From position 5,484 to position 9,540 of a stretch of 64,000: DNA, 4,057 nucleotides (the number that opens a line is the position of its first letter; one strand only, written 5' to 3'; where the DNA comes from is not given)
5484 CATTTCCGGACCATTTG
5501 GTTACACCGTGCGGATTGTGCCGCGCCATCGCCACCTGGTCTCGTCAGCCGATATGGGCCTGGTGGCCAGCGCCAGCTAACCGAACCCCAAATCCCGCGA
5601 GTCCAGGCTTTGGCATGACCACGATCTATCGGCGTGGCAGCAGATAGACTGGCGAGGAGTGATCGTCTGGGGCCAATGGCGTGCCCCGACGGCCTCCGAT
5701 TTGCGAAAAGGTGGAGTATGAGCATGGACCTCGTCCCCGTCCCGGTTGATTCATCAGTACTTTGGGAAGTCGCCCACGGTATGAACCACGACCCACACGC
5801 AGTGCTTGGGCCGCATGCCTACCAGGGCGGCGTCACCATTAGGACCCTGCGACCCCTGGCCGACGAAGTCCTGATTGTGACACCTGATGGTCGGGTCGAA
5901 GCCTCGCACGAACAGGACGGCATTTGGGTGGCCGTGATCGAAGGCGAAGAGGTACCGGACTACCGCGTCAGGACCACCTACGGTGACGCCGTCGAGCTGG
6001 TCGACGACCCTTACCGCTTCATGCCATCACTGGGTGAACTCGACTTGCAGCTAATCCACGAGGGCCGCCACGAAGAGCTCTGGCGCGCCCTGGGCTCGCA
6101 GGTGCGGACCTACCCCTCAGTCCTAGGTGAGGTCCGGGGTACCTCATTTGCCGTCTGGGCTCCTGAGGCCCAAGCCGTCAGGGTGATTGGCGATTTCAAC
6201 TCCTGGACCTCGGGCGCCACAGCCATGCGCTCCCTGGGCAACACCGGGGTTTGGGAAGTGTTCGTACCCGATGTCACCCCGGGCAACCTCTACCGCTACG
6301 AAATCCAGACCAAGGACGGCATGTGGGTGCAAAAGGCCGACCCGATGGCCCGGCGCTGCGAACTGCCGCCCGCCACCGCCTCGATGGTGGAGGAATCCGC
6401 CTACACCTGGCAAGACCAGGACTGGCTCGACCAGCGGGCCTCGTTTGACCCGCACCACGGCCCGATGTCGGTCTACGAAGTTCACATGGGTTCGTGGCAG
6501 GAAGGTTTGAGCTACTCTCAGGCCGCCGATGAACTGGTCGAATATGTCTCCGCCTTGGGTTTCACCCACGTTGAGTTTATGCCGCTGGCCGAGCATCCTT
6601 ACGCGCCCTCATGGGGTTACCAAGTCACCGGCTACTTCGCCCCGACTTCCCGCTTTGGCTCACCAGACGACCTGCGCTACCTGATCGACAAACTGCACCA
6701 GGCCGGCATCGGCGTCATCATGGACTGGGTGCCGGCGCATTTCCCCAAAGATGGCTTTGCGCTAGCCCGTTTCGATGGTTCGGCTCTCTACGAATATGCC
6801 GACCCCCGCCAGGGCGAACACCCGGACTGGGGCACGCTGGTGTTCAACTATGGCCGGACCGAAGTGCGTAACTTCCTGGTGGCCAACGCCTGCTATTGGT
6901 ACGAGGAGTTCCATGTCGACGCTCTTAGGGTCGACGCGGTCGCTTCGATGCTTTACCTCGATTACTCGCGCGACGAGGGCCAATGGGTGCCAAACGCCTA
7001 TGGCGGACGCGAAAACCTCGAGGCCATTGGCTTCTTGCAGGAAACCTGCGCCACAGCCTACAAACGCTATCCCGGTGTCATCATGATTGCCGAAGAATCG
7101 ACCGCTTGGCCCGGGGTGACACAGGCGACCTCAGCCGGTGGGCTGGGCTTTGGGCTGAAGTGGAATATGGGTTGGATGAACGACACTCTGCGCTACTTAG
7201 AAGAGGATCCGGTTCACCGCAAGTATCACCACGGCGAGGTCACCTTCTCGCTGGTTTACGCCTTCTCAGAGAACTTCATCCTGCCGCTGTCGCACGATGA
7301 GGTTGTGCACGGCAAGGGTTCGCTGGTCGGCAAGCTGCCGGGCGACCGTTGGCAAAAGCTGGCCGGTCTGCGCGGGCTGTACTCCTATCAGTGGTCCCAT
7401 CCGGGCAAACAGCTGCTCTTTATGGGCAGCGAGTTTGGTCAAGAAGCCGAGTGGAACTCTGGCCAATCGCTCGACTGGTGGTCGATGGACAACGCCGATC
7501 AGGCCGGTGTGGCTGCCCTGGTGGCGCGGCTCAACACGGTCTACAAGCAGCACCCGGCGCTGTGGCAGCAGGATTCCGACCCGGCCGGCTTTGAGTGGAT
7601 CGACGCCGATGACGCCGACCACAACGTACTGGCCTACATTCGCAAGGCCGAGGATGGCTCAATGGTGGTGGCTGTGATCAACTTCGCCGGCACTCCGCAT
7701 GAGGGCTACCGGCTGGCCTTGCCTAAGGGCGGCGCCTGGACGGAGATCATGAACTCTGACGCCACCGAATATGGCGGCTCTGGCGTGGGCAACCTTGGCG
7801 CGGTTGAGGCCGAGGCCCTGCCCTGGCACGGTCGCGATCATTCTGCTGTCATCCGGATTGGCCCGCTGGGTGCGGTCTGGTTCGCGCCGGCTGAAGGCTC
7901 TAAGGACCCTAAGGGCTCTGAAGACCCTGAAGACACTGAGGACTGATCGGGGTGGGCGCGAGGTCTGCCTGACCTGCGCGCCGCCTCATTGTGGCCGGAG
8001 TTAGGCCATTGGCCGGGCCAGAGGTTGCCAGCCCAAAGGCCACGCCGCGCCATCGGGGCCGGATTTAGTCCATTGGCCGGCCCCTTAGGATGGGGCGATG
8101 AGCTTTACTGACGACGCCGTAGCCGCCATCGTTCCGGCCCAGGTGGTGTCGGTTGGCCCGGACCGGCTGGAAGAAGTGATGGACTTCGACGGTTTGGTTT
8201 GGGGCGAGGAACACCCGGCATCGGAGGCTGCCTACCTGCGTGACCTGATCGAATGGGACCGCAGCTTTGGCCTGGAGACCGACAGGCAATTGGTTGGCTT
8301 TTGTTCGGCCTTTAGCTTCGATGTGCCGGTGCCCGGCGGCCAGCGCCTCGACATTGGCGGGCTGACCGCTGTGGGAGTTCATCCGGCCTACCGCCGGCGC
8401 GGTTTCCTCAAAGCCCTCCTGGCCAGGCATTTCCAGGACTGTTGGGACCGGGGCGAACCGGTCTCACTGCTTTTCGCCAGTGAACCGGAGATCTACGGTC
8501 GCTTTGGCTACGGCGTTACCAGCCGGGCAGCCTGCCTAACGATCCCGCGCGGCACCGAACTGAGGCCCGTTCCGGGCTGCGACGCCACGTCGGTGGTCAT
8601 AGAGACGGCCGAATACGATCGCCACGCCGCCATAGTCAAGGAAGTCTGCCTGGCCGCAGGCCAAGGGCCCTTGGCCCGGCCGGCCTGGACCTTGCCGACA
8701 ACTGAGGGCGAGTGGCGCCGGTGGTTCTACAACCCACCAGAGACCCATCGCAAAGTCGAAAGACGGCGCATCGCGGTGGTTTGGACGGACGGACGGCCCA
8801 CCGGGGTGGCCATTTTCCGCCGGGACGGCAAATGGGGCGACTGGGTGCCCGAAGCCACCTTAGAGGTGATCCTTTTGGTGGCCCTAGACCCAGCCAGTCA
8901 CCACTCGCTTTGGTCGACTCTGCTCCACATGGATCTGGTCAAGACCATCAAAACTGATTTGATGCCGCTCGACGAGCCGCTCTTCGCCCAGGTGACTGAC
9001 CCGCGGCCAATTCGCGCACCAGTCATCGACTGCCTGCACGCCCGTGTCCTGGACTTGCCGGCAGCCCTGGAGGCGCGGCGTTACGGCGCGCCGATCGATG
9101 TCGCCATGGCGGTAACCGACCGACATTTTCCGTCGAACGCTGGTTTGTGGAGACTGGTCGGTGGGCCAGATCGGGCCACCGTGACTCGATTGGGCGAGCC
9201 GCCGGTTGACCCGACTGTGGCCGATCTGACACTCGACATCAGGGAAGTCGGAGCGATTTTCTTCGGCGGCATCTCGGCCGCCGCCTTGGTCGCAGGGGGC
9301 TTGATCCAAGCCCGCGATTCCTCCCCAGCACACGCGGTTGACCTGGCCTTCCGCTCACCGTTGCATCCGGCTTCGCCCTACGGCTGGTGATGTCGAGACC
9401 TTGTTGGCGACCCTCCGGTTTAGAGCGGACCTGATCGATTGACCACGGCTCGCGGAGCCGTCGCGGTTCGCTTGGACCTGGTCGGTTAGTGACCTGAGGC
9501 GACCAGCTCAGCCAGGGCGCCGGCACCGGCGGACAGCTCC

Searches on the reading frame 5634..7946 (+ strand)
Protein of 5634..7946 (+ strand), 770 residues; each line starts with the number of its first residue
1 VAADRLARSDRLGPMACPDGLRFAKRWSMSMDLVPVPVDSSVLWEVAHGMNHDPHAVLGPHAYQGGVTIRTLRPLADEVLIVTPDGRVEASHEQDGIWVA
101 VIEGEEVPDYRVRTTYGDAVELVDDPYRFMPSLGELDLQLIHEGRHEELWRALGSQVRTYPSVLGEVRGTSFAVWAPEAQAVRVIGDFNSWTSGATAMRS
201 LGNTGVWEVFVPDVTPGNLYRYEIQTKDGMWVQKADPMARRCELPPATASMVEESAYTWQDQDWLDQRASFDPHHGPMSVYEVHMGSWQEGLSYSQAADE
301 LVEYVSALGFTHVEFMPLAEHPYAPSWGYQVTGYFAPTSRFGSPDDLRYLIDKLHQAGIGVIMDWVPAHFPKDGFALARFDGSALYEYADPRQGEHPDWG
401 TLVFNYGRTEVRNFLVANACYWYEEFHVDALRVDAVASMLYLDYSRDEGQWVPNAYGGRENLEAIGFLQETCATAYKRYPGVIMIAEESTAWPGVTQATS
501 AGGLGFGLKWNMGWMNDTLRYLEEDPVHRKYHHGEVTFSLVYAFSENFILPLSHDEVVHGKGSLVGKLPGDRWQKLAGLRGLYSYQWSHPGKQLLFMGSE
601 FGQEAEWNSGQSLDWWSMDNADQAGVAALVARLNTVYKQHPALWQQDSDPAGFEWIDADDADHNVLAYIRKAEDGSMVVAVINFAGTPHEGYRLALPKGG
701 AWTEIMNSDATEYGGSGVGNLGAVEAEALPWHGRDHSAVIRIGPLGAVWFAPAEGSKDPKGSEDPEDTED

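Call 101: search_protein_families(library=pfam, proteins=[window:5634-7946:+], max_evalue=0.00001)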
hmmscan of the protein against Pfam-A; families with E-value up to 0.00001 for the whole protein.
window:5634-7946:+ (770 aa): 4 families
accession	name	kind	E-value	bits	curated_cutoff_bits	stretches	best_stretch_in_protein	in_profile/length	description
PF22019.2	GlgB_N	-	1.9e-24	86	27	1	43-127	5-94/94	alpha-1,4-glucan branching enzyme GlgB, N-terminal domain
PF02806.24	Alpha-amylase_C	-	2.3e-23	82.7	21.2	1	655-752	1-94/95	Alpha amylase, C-terminal all-beta domain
PF02922.24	CBM_48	-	3.6e-23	82.1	22.4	1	166-239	10-83/83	Carbohydrate-binding module 48 (Isoamylase N-terminal domain)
PF00128.31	Alpha-amylase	-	4.4e-13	49.7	22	1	302-372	25-94/446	Alpha amylase, catalytic domain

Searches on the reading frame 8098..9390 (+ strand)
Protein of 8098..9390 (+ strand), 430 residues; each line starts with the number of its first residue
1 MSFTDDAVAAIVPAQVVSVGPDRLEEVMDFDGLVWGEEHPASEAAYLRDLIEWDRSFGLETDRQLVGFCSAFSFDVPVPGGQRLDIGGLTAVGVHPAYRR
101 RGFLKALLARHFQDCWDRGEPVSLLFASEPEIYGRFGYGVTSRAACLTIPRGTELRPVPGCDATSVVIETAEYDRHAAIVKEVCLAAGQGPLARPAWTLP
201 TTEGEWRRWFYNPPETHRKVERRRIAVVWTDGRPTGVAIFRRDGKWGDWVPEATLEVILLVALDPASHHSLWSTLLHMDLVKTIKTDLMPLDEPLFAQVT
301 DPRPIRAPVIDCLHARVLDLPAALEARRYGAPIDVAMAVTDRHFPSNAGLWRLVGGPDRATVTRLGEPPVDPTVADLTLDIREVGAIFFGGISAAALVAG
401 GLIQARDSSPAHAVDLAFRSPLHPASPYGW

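Call 101: search_protein_families(library=pfam, proteins=[window:8098-9390:+], max_evalue=0.00001)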
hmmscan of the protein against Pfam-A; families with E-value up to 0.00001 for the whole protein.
window:8098-9390:+ (430 aa): 4 families
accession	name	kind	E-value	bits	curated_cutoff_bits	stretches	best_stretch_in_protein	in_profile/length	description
PF13527.13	Acetyltransf_9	-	5.5e-28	97.9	25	1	20-140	6-126/127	Acetyltransferase (GNAT) domain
PF17668.7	Acetyltransf_17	-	1.4e-16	61.6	25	1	202-305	6-106/114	Acetyltransferase (GNAT) domain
PF13530.11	SCP2_2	-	4.8e-13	50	23.2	1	320-420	1-98/105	Sterol carrier protein domain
PF00583.31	Acetyltransf_1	-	8.1e-08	33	20.7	1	37-119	14-92/116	Acetyltransferase (GNAT) family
